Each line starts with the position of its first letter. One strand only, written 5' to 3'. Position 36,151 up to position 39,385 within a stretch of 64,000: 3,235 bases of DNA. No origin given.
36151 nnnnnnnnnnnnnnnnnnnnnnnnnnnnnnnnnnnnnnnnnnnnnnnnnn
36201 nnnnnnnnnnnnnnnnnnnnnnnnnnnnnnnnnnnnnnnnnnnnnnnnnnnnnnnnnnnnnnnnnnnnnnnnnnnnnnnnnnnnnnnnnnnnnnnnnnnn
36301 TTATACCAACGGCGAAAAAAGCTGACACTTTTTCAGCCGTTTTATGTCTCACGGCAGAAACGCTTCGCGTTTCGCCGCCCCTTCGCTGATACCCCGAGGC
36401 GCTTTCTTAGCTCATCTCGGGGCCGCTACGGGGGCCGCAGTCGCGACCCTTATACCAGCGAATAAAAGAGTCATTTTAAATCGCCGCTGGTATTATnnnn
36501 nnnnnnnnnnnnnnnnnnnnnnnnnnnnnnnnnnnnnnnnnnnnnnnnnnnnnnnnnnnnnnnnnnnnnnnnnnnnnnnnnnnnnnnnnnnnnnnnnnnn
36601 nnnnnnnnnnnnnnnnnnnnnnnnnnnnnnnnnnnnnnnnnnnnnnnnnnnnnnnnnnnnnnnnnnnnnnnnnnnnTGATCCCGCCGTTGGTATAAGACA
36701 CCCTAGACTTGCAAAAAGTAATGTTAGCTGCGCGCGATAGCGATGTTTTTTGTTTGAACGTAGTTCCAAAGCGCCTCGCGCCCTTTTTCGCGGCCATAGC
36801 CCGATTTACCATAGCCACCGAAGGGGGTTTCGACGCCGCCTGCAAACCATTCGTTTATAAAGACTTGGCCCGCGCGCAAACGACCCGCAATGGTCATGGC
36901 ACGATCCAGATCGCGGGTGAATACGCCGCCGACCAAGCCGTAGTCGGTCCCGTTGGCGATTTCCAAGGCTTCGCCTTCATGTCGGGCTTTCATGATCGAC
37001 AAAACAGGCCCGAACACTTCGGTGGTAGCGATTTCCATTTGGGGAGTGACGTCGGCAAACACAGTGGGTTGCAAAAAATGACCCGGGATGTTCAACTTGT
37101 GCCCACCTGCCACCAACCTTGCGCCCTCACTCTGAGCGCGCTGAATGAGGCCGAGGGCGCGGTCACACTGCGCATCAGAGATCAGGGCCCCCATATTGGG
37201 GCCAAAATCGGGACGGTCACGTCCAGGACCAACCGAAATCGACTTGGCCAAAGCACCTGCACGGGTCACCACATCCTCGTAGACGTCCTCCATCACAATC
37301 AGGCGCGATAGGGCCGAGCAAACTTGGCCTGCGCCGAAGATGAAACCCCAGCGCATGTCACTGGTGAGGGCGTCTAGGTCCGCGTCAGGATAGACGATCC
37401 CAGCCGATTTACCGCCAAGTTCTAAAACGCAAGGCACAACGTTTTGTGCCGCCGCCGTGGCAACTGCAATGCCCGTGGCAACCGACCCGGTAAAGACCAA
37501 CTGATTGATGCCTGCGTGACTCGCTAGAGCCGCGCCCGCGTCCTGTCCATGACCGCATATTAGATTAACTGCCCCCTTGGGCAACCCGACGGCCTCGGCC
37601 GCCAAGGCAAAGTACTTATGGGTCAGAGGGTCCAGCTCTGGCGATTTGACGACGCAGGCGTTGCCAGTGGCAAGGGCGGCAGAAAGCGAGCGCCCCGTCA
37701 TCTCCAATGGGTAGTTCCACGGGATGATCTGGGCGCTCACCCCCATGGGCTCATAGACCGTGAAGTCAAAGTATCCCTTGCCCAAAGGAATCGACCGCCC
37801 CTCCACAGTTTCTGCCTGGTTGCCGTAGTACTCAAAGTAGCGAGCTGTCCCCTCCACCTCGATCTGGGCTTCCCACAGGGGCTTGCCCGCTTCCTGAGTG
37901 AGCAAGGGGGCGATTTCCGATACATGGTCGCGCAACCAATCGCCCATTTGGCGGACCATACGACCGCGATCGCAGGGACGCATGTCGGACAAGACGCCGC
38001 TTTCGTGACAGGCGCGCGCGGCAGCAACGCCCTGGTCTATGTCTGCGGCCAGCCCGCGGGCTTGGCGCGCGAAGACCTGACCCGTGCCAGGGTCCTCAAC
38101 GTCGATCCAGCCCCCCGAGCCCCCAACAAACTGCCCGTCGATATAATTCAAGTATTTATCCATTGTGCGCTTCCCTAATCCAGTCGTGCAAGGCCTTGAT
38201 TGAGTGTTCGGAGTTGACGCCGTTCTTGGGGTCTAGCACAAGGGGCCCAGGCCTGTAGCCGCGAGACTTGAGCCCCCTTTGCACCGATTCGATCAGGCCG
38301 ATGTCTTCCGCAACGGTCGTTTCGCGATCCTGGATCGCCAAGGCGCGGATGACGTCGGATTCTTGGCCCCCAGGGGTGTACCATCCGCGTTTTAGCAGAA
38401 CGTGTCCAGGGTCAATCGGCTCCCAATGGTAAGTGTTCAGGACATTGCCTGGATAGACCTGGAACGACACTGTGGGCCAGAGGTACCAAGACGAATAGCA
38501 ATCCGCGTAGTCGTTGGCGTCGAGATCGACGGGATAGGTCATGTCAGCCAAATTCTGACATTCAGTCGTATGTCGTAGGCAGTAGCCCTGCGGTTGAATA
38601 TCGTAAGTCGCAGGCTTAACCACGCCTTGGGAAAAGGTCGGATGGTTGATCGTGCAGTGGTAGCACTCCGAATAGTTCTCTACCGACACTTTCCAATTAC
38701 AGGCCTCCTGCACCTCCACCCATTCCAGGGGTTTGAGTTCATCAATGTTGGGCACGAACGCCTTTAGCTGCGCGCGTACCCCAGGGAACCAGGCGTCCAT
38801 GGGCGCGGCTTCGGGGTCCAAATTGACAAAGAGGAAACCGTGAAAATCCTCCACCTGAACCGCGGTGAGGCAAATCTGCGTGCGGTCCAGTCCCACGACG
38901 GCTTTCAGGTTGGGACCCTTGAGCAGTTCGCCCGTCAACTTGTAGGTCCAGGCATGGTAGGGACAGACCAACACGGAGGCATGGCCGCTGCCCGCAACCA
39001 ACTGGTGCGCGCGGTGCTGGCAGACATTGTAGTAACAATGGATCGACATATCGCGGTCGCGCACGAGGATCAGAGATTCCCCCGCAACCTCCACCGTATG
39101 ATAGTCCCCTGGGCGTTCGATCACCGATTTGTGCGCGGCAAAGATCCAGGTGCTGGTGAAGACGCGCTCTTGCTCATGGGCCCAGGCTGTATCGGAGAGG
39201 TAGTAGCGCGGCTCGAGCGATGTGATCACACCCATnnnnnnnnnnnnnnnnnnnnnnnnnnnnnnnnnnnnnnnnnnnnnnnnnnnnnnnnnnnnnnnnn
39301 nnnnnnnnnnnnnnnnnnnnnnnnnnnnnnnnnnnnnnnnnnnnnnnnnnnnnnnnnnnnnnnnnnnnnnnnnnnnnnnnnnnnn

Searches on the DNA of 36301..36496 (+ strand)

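Call 63: search_dna_similar(query=window:36301-36496:+, collection=plasmids, mode=distant, max_evalue=0.001, max_rows=10)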
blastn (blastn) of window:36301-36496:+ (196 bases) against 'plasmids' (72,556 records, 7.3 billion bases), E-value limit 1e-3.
No match.

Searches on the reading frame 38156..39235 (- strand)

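Call 67: search_protein_families(library=pfam, proteins=[window:38156-39235:-], max_evalue=0.00001)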
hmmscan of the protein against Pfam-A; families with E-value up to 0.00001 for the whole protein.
window:38156-39235:- (359 aa): 2 families
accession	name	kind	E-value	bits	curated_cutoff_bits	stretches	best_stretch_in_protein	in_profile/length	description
PF00848.25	Ring_hydroxyl_A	-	3.4e-27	96.1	24.9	1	165-356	2-205/208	Ring hydroxylating alpha subunit (catalytic domain)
PF00355.32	Rieske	-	9.2e-20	70.8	20.3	1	29-112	1-83/88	Rieske [2Fe-2S] domain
